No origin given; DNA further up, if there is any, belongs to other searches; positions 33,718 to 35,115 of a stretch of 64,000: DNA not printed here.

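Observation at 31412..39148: Five-gene operon fusing a MalFG-type ABC importer with efflux-type accessory proteins and no ATPase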

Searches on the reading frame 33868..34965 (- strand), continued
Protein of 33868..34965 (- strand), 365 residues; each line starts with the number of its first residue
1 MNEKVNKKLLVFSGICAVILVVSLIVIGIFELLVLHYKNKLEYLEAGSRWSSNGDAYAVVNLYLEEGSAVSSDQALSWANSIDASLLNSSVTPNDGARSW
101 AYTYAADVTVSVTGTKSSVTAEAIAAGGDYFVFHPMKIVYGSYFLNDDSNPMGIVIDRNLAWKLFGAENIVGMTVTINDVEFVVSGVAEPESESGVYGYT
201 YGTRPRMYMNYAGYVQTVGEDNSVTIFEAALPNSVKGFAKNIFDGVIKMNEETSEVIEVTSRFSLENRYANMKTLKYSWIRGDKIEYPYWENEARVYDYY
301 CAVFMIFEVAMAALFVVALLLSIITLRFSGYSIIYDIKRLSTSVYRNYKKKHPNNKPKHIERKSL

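Call 39: search_protein_families(library=pfam, proteins=[L045:3-3188:+, L045:3192-3881:+, L045:13780-15336:+, L045:15320-16528:+, L009:15189-18266:-, L009:18260-18970:-, L044:14762-15433:+, L044:16727-18367:+, L033:16302-16901:+, L033:16960-18336:+], max_evalue=0.001)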
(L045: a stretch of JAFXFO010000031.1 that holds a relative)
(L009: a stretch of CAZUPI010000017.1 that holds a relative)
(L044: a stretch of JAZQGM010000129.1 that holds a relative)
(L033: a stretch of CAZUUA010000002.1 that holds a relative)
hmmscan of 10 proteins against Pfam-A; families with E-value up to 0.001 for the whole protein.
L045:3-3188:+ (1061 aa): 2 families
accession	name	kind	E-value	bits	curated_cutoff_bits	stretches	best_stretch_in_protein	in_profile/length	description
PF02687.27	FtsX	-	4.7e-30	104.5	25.5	2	537-652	2-114/120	FtsX-like permease C-terminal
PF12704.14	MacB_PCD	-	7.3e-15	56.2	27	1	704-903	2-204/207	MacB-like periplasmic core domain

L045:3192-3881:+ (229 aa): 1 family
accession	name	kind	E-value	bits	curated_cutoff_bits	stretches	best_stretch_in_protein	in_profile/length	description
PF02517.21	Rce1-like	-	4.2e-20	72.3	22.4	1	88-182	5-93/93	Type II CAAX prenyl endopeptidase Rce1-like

L045:13780-15336:+ (518 aa): 8 families
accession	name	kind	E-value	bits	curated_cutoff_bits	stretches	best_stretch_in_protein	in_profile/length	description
PF01078.27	Mg_chelatase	-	7.1e-91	303.6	20.3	1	200-402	1-203/207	Magnesium chelatase, subunit ChlI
PF13541.12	ChlI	-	1.5e-38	131.8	27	1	21-142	2-121/121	Subunit ChlI of Mg-chelatase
PF13335.12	Mg_chelatase_C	-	1.4e-32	112.5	26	1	413-508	2-94/94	Magnesium chelatase, subunit ChlI C-terminal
PF07728.20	AAA_5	-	2.2e-08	34.6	22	1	306-359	66-124/139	AAA domain (dynein-related subfamily)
PF00493.29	MCM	-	1.5e-07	31.3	23.3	1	295-368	110-183/224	MCM P-loop domain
PF00158.32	Sigma54_activat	-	2.6e-06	27.7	20.2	1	208-357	10-142/168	Sigma-54 interaction domain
PF05362.19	Lon_C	-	3e-06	27.4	21.1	1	61-151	93-181/205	Lon protease (S16) C-terminal proteolytic domain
PF05496.18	RuvB_N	-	0.00022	21.4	27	0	303-343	81-121/159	Holliday junction DNA helicase RuvB P-loop domain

L045:15320-16528:+ (402 aa): 2 families
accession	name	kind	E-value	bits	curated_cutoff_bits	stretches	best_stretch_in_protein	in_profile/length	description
PF02481.21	DNA_processg_A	-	3.2e-72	242.6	29.6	1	71-276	2-210/212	DNA recombination-mediator protein A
PF18306.6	LDcluster4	-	6.3e-08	32.8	26.3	1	113-170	3-61/151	SLOG cluster4 family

L009:15189-18266:- (1025 aa): 3 families
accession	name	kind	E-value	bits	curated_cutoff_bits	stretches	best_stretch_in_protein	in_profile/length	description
PF02687.27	FtsX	-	6.3e-31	107.4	25.5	2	899-1016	2-119/120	FtsX-like permease C-terminal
PF12704.14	MacB_PCD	-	7.2e-09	36.7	27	1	671-853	2-189/207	MacB-like periplasmic core domain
PF24627.1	PUMA_CC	-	0.00049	20.5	30.1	0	418-471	2-55/74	PUMA coiled-coil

L009:18260-18970:- (236 aa): 8 families
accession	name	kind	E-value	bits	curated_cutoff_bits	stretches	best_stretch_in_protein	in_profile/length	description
PF00005.33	ABC_tran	-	3.6e-37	128.5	25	1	26-169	1-136/137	ABC transporter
PF02463.25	SMC_N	-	9.4e-07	28.9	40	1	127-216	135-213/220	RecF/RecN/SMC N terminal domain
PF13304.12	AAA_21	-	2.2e-05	25.1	27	0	40-59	3-22/304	AAA domain, putative AbiEii toxin, Type IV TA system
PF03193.22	RsgA_GTPase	-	0.0002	21.7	30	1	27-58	98-128/174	RsgA GTPase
PF20720.3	nSTAND3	-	0.00025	21.2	27.2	0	33-56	14-37/155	Novel STAND NTPase 3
PF13604.12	AAA_30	-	0.00026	21.2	27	0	37-58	19-40/191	AAA domain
PF13555.12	AAA_29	-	0.00045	20.4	27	1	27-53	13-39/61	P-loop containing region of AAA domain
PF09818.15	ABC_ATPase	-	0.00079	19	23.2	0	33-56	77-99/283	P-loop domain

L044:14762-15433:+ (223 aa): 2 families
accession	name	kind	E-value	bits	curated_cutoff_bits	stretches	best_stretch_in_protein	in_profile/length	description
PF04263.21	TPK_catalytic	-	1.5e-22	80.1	30.7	1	29-133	8-109/113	Thiamin pyrophosphokinase, catalytic domain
PF04265.19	TPK_B1_binding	-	3.4e-16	59.1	22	1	158-212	10-65/67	Thiamin pyrophosphokinase, vitamin B1 binding domain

L044:16727-18367:+ (546 aa): 3 families
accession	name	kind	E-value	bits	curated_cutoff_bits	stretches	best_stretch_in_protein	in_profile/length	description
PF06415.18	iPGM_N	-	2.5e-90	302.2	27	1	115-329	1-216/217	BPG-independent PGAM N-terminus (iPGM_N)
PF01676.23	Metalloenzyme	-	4.9e-83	278.9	24.3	1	37-530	1-249/252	Metalloenzyme superfamily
PF01663.27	Phosphodiest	-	6.1e-07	29.8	23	1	414-479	149-222/342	Type I phosphodiesterase / nucleotide pyrophosphatase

L033:16302-16901:+ (199 aa): 1 family
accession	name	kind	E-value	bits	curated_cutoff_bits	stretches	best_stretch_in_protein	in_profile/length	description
PF01226.23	Form_Nir_trans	-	4.3e-23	82.4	34.6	1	2-193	19-236/240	Formate/nitrite transporter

L033:16960-18336:+ (458 aa): 0 families

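Call 51: find_related_loci(query=A3, collection=metagenome_contigs, flank=10000)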
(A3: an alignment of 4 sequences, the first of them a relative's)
Query A3 (1025 aa) in metagenome_contigs; peptide patterns used: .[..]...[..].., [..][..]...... (x = any residue, [..] = any of these).
600 stretches matched a pattern (row limit reached: there are more); 286 encode a relative of the query (tblastn E <= 1e-3); the best 80 are kept; 80 distinct loci.
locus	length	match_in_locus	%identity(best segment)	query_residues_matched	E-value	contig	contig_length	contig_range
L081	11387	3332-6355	46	5-1025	0e+0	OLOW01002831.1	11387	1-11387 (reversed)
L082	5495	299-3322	46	5-1025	0e+0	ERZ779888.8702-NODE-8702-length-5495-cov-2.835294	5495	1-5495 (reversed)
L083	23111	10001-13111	43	5-1025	0e+0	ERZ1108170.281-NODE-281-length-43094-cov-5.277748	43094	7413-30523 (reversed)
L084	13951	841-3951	43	5-1025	0e+0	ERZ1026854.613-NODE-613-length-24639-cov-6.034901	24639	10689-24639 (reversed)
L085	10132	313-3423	44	5-1025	0e+0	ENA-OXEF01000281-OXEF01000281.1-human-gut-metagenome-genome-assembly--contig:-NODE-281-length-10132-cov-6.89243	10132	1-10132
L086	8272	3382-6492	44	5-1025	0e+0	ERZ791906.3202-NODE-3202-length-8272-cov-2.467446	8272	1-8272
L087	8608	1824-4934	44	5-1025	0e+0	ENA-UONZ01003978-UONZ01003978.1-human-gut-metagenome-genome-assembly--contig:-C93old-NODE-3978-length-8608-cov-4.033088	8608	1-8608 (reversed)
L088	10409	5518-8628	44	5-1025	0e+0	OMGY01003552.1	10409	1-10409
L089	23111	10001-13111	44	5-1025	0e+0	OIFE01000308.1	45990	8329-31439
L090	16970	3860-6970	44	5-1025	0e+0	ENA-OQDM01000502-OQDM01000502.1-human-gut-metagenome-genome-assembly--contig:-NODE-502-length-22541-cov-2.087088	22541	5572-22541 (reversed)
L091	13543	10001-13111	44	5-1025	0e+0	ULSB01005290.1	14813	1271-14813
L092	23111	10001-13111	44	5-1025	0e+0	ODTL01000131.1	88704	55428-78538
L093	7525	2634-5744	44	5-1025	0e+0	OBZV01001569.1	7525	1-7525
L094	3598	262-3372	44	5-1025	0e+0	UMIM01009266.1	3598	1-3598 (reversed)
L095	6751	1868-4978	44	5-1025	0e+0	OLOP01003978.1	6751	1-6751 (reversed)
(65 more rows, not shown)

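Call 55: search_protein_representatives(alignment_id=A1)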
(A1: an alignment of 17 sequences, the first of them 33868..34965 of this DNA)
Query: 17 sequences, 367 profile positions. Proteins with E-value up to 0.001 (for the whole library): 1937; up to 1e-10: 850; up to 1e-30: 598. The best 150 are listed.
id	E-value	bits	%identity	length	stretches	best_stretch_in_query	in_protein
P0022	2.6e-162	556.4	-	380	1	1-364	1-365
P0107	1.8e-135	468.1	-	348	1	1-344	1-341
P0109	4.9e-121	420.6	-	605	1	72-365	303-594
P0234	1.6e-120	418.9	-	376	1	4-364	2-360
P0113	1.6e-117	409.0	-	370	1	11-363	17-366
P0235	3.9e-94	332.1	-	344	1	18-339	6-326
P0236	4.5e-94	331.9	-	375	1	16-364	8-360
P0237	9.5e-93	327.5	-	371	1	12-356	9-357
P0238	2.0e-92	326.4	-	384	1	21-358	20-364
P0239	1.6e-90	320.2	-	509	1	25-352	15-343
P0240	2.2e-90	319.7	-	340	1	20-331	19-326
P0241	3.5e-90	319.1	-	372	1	5-362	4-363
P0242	2.0e-88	313.2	-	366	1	7-363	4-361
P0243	4.9e-88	312.0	-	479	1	9-363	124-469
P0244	1.4e-87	310.5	-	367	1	9-361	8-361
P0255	1.8e-83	296.9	-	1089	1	17-324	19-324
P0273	1.1e-78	281.2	-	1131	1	1-327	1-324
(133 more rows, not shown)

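Call 57: find_encoding_contigs(protein=P0273, flank=8000, max_places=3)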
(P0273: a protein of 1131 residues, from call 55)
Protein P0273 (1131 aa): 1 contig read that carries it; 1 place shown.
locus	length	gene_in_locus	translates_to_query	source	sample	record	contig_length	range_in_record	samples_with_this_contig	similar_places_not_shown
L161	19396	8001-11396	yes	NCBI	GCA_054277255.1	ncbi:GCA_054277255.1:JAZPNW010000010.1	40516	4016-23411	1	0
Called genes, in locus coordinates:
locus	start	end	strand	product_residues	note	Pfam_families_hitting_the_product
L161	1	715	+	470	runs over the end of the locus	-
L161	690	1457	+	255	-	PF13566:DUF4130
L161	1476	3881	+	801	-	PF00270:DEAD (faint), PF06733:DEAD_2, PF13307:Helicase_C_2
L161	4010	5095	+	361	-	PF00528:BPD_transp_1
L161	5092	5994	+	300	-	PF00528:BPD_transp_1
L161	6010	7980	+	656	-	PF25919:BSH_CusB (faint)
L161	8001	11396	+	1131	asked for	PF12704:MacB_PCD, PF01547:SBP_bac_1, PF13416:SBP_bac_8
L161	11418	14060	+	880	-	PF00133:tRNA-synt_1, PF09334:tRNA-synt_1g (weak), PF21349:RUBY_RBDX (faint), PF13603:tRNA-synt_1_2, PF09334:tRNA-synt_1g (weak), PF08264:Anticodon_1, PF10458:Val_tRNA-synt_C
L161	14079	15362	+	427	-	PF08245:Mur_ligase_M (faint), PF27239:FOL3_C (faint), PF02875:Mur_ligase_C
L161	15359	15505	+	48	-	-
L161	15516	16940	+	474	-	PF13414:TPR_11, PF13432:TPR_16, PF14559:TPR_19, PF13431:TPR_17 (weak), PF00515:TPR_1, PF07719:TPR_2, PF13174:TPR_6 (weak), PF13181:TPR_8, +9 more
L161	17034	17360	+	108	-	PF01740:STAS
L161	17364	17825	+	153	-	PF13581:HATPase_c_2, PF02518:HATPase_c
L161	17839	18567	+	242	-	PF04542:Sigma70_r2, PF04539:Sigma70_r3 (weak), PF04545:Sigma70_r4, PF08281:Sigma70_r4_2 (weak)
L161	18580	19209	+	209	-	PF12164:SporV_AA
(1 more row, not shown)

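Call 58: find_encoding_contigs(protein=P0255, flank=8000, max_places=3)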
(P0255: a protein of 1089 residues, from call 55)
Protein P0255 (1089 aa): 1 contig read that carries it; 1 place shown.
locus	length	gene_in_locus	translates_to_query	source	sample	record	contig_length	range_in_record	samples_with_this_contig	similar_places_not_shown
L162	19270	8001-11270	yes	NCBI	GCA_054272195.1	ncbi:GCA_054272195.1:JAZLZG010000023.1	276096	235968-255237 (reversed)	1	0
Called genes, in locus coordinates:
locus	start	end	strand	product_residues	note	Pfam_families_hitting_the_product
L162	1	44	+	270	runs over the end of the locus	PF00753:Lactamase_B, PF23023:Anti-Pycsar_Apyc1, PF12706:Lactamase_B_2, PF16661:Lactamase_B_6 (faint)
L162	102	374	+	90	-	PF13740:ACT_6, PF01842:ACT, PF22468:ACT_9 (weak), PF22629:ACT_AHAS_ss (weak)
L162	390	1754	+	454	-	PF05167:DUF711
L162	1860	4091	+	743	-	PF01547:SBP_bac_1 (weak)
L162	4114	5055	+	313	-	PF00528:BPD_transp_1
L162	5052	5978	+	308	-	PF00528:BPD_transp_1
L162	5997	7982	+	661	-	PF12795:MscS_porin (faint), PF25989:YknX_C (faint)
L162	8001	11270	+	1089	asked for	PF12704:MacB_PCD (weak), PF01547:SBP_bac_1, PF13416:SBP_bac_8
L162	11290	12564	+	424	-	PF17201:Cache_3-Cache_2, PF24898:GGDEF_GdpP (faint), PF17202:sCache_3_3, PF00990:GGDEF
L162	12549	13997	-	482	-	PF00144:Beta-lactamase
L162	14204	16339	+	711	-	PF02743:dCache_1 (weak), PF00015:MCPsignal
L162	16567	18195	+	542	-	-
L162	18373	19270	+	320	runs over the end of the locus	PF00528:BPD_transp_1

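Call 61: find_homologous_proteins(query=L050:9953-11077:+, max_evalue=1e-20)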
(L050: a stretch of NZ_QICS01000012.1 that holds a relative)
Query L050:9953-11077:+ (374 aa): 2189 proteins with E <= 1e-20 among 4392 candidates; the best 120 are listed.
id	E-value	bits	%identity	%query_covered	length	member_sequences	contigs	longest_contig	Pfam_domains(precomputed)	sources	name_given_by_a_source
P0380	3.3e-244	827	100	100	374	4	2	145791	PF12704.15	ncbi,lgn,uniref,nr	ncbi:MacB-like protein [Lachnotalea glycerini]|uniref:MacB-like protein n=1 Tax=Lachnotalea glycerin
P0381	6.4e-186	635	76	98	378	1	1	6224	PF12704.15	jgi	jgi:hypothetical protein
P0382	8.0e-180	615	73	99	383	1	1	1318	PF12704.15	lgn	-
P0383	5.6e-179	613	73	99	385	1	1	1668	PF12704.15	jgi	jgi:MacB-like periplasmic core domain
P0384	1.1e-178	612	70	100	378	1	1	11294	PF12704.15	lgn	-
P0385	1.6e-178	611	71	98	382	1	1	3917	PF12704.15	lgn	-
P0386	2.5e-176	604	72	98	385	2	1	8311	PF12704.15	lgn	-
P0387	1.5e-172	591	70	99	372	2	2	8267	PF12704.15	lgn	-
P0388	2.2e-172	591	69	100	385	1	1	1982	PF12704.15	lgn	-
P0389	1.6e-170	585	72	96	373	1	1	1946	PF12704.15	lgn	-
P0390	1.1e-169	582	69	97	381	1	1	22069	PF12704.15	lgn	-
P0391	1.8e-169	581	68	97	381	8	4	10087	PF12704.15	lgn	-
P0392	5.8e-169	580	67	100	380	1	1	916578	PF12704.15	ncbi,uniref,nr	ncbi:ABC transporter permease [Konateibacter massiliensis]|uniref:ABC transporter permease n=1 Tax=K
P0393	3.3e-167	574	68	99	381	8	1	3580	PF12704.15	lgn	-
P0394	1.5e-166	572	68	97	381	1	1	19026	PF12704.15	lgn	-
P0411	3.1e-120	419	51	95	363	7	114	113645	PF12704.15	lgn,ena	-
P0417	1.1e-118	414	51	94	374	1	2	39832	PF12704.15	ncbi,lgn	-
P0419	1.6e-118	414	51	95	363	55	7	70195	PF12704.15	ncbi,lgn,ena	-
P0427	4.3e-118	412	51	93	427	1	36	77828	PF12704.15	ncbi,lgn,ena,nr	ncbi:MAG: ABC transporter permease [Lachnospiraceae bacterium]|nr:ABC transporter permease [uncultur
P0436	4.3e-117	409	49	95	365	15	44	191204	PF12704.15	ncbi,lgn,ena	-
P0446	1.3e-116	407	52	86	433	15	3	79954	PF12704.15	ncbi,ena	-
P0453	2.2e-116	407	50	96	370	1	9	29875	PF12704.15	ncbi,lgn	-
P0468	5.4e-116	405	49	95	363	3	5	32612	PF12704.15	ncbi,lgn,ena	-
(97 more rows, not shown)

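Call 62: list_cluster_members(proteins=[P0411, P0436, P0419, P0427, P0446, P0453, P0468, P0417, P0002, P0020])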
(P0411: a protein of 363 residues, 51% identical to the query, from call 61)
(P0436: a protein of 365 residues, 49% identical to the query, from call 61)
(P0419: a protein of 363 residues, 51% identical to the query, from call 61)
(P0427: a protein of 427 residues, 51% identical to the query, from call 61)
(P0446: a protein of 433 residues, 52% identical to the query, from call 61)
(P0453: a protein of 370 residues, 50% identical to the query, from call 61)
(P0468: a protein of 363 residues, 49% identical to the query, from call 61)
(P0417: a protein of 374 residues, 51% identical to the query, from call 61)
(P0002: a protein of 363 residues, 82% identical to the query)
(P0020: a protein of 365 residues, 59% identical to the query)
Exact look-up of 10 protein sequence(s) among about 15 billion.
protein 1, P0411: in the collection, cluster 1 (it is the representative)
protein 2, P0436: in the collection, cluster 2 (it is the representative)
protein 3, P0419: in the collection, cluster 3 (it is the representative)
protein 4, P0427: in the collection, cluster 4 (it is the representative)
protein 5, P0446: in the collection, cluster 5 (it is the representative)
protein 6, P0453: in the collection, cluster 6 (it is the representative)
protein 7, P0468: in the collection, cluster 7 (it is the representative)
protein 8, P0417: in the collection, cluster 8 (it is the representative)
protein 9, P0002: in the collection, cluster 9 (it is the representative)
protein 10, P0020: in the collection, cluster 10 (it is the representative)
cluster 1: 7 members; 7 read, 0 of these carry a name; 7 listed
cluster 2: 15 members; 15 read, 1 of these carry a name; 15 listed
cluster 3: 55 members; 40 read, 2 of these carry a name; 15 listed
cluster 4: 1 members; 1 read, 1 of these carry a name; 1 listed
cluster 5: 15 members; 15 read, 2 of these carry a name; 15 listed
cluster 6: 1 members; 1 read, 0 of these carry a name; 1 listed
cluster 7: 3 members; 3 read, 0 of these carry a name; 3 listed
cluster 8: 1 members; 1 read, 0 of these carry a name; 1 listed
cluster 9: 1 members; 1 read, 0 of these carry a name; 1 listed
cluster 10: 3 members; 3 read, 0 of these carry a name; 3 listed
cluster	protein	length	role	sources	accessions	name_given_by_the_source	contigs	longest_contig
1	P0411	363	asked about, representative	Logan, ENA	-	-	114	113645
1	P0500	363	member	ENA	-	-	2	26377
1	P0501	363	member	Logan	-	-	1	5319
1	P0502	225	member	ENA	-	-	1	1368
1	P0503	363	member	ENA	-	-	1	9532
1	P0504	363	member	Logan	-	-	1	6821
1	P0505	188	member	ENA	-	-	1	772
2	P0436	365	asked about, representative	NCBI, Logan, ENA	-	-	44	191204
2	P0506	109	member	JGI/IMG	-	hypothetical protein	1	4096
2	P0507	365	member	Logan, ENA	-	-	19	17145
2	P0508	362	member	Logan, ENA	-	-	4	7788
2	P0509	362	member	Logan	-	-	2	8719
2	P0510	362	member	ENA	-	-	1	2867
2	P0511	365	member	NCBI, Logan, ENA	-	-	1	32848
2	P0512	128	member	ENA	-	-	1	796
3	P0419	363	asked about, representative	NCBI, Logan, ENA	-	-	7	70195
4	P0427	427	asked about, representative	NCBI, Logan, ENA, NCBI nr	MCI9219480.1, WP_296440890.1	MAG: ABC transporter permease [Lachnospiraceae bacterium] | ABC transporter permease [uncultured Acetatifactor sp.]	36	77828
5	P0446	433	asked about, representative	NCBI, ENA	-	-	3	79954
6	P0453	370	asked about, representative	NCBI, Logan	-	-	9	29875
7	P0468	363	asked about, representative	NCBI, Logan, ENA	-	-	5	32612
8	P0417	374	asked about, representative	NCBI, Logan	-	-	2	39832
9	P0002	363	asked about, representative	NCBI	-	-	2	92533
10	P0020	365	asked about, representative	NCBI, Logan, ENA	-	-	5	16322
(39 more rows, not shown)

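Call 63: find_encoding_contigs(protein=P0116, flank=8000, max_places=2)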
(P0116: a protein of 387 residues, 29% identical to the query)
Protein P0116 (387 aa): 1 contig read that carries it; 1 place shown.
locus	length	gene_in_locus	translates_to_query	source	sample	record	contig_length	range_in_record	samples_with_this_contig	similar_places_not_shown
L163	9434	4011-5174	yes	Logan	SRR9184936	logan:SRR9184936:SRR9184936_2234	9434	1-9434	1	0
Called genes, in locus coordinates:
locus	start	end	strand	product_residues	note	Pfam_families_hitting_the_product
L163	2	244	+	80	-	?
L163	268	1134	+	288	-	PF00528:BPD_transp_1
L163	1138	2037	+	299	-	PF00528:BPD_transp_1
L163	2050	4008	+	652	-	PF25984:BSH_YknX (faint), PF25989:YknX_C (faint)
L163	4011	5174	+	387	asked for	PF12704:MacB_PCD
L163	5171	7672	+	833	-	-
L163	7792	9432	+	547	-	?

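Call 64: find_encoding_contigs(protein=P0380, flank=10000, max_places=1)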
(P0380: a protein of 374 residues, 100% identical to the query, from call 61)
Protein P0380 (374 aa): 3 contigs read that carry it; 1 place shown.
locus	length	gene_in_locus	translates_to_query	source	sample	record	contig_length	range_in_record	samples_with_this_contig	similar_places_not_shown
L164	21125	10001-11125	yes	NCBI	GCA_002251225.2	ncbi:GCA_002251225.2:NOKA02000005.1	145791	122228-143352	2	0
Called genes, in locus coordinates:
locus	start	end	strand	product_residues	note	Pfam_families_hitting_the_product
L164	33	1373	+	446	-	PF14501:HATPase_c_5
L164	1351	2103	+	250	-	PF00072:Response_reg, PF04397:LytTR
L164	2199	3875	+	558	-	PF18947:HAMP_2 (faint), PF00015:MCPsignal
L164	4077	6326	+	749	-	PF01547:SBP_bac_1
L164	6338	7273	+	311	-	PF00528:BPD_transp_1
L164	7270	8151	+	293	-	PF00528:BPD_transp_1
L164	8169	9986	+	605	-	PF25984:BSH_YknX (faint)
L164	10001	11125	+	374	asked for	PF12704:MacB_PCD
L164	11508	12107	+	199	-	PF07694:5TM-5TMR_LYT (weak), PF12822:ECF_trnsprt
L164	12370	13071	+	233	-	PF02463:SMC_N (weak), PF00005:ABC_tran, PF13304:AAA_21 (faint)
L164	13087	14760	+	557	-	PF25967:RND-MFP_C (faint), PF25919:BSH_CusB (faint), PF00364:Biotin_lipoyl (faint), PF25917:BSH_RND (faint), PF25984:BSH_YknX (faint), PF25975:CzcB_C (faint), PF25989:YknX_C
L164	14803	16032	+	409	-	PF12704:MacB_PCD, PF02687:FtsX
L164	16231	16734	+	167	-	PF14317:YcxB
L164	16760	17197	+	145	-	PF02367:TsaE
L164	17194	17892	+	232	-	PF00814:TsaD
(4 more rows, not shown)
